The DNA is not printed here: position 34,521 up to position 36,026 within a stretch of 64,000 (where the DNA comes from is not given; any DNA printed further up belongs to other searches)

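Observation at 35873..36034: Hidden 53-codon ORF translationally coupled to a radical SAM/SPASM enzyme: candidate membrane-tethered substrate peptide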

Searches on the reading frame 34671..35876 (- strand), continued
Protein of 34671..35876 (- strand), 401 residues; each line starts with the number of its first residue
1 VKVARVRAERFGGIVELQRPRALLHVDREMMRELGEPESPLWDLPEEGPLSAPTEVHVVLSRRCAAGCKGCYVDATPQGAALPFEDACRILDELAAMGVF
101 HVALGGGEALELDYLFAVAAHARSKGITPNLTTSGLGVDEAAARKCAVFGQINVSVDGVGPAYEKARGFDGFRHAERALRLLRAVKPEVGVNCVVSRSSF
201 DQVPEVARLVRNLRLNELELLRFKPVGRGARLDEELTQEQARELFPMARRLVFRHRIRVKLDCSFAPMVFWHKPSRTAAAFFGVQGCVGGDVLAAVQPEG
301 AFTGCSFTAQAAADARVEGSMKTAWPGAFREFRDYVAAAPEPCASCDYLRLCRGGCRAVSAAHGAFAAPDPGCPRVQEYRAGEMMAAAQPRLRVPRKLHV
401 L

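Call 62: predict_structure(alignment_id=A3)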
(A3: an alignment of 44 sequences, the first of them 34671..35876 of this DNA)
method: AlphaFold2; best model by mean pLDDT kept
length: 401 residues; sequences in the alignment: 44
mean_pLDDT: 91.2   pTM: 0.88
mean pLDDT of the five models: 91.2, 89.1, 88.0, 86.5, 85.2
residues with pLDDT >= 90: 296; 70-90: 90; 50-70: 15; < 50: 0
segments of 3 or more residues with pLDDT < 50: none
pLDDT, mean of each block of 10 residues (from residue 1): 93 93 93 96 92 95 79 80 96 97 82 90 97 91 95 95 91 96 97 95 98 97 84 92 97 97 94 89 82 91 91 96 94 92 92 91 92 93 85 57 55
secondary structure, 60 per line:
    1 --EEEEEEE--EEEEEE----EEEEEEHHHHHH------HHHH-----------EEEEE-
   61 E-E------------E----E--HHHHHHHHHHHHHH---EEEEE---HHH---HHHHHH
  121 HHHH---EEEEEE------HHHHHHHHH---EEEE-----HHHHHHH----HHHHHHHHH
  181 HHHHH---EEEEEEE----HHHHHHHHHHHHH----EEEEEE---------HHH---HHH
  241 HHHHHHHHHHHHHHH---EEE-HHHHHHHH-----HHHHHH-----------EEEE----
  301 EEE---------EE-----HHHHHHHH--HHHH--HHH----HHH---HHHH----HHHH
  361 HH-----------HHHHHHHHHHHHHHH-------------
elements in order: E3-9 E12-17 E22-27 H28-33 H40-43 E55-59 H84-97 E101-105 H115-124 E128-133 H140-148 E152-155 H161-167 H172-185 E189-195 H200-212 E217-222 H238-255 E259-261 H263-270 H276-281 E293-296 E301-303 H320-327 H330-333 H349-352 H357-362 H374-388
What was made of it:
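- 34671..35876 (-): Radical SAM/SPASM enzyme, 401 aa, start GTG 35876. AF2 pLDDT 91 (call 62).
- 35778..35870 (-): rSAM N-terminal extension, residues 3-33: three beta-strands (3-9, 12-17, 22-27) plus a short helix, with motif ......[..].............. It looks like a partial RRE and is the proposed peptide-docking sheet. AF2 secondary structure, pLDDT about 93 (call 62).
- On RiPP-type precursor / rSAM-SPASM maturase pair: The AF2 model shows a conserved three-strand sheet plus one helix at residues 3-33 (call 62).
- Closest known: SuiA/SuiB. Same: The enzyme has an N-terminal beta-sheet element ahead of the rSAM barrel (call 62).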

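Call 66: fold_search(model_id=the predicted structure, library=pdb)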
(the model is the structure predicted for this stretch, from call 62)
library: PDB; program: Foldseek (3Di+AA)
matches with E <= 10: 1833; with E <= 0.001: 133
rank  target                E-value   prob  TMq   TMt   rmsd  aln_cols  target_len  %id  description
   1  5v1t_A                1.9e-16  1.00  0.71  0.66   6.1       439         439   15  Crystal structure of Streptococcus suis SuiB bound to precursor peptide SuiA (released 2017-08-30)
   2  5v1q_A                2.5e-16  1.00  0.68  0.64   6.3       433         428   15  Crystal structure of Streptococcus suis SuiB (released 2017-08-30)
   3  5v1s_A                2.9e-16  1.00  0.70  0.66   6.2       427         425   16  Crystal structure of Streptococcus suis SuiB bound to S-adenosylmethionine (released 2017-08-30)
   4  5v1q_B                1.7e-15  1.00  0.72  0.66   5.1       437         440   15  Crystal structure of Streptococcus suis SuiB (released 2017-08-30)
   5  5v1s_B                6.2e-15  1.00  0.69  0.65   6.6       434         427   15  Crystal structure of Streptococcus suis SuiB bound to S-adenosylmethionine (released 2017-08-30)
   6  4k39_A                2.3e-14  1.00  0.62  0.68   6.9       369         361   18  Native anSMEcpe with bound AdoMet and Cp18Cys peptide (released 2013-05-08)
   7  6efn                  5.1e-14  1.00  0.63  0.66   6.0       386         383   17  Structure of a RiPP maturase, SkfB (released 2018-10-24)
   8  4k39_B                5.1e-14  1.00  0.62  0.69   6.9       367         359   19  Native anSMEcpe with bound AdoMet and Cp18Cys peptide (released 2013-05-08)
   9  4k37_A                5.1e-14  1.00  0.62  0.68   6.9       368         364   19  Native anSMEcpe with bound AdoMet (released 2013-05-08)
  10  4k38_A                8.1e-14  1.00  0.63  0.68   6.5       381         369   18  Native anSMEcpe with bound AdoMet and Kp18Cys peptide (released 2013-05-08)
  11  4k36_A                1.5e-13  1.00  0.62  0.65   6.6       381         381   18  His6 tagged anSMEcpe with bound AdoMet (released 2013-05-08)
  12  4k36_B                3.6e-13  1.00  0.61  0.66   7.0       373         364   20  His6 tagged anSMEcpe with bound AdoMet (released 2013-05-08)
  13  4k38_B                4.5e-13  1.00  0.63  0.69   6.6       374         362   18  Native anSMEcpe with bound AdoMet and Kp18Cys peptide (released 2013-05-08)
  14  4k37_B                1.3e-12  1.00  0.63  0.68   7.7       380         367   19  Native anSMEcpe with bound AdoMet (released 2013-05-08)
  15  6c8v                  1.3e-12  1.00  0.54  0.68   6.4       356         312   22  X-ray structure of PqqE from Methylobacterium extorquens (released 2018-02-14)
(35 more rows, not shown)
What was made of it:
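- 34671..35876 (-): Foldseek hits SuiB 1.9e-16, then anSME, SkfB, PqqE and CteB (call 66).
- Closest known: SuiA/SuiB. Same: SuiB in complex with its peptide is the best fold match (E 1.9e-16, TM 0.71, call 66).
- Closest known: anSME. Same: It is a strong fold match (E 2e-14, call 66).
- The nearest by fold are SuiB (bound to its peptide, TM 0.71), anSME, SkfB, PqqE and CteB, all of which act on peptides or proteins (call 66).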
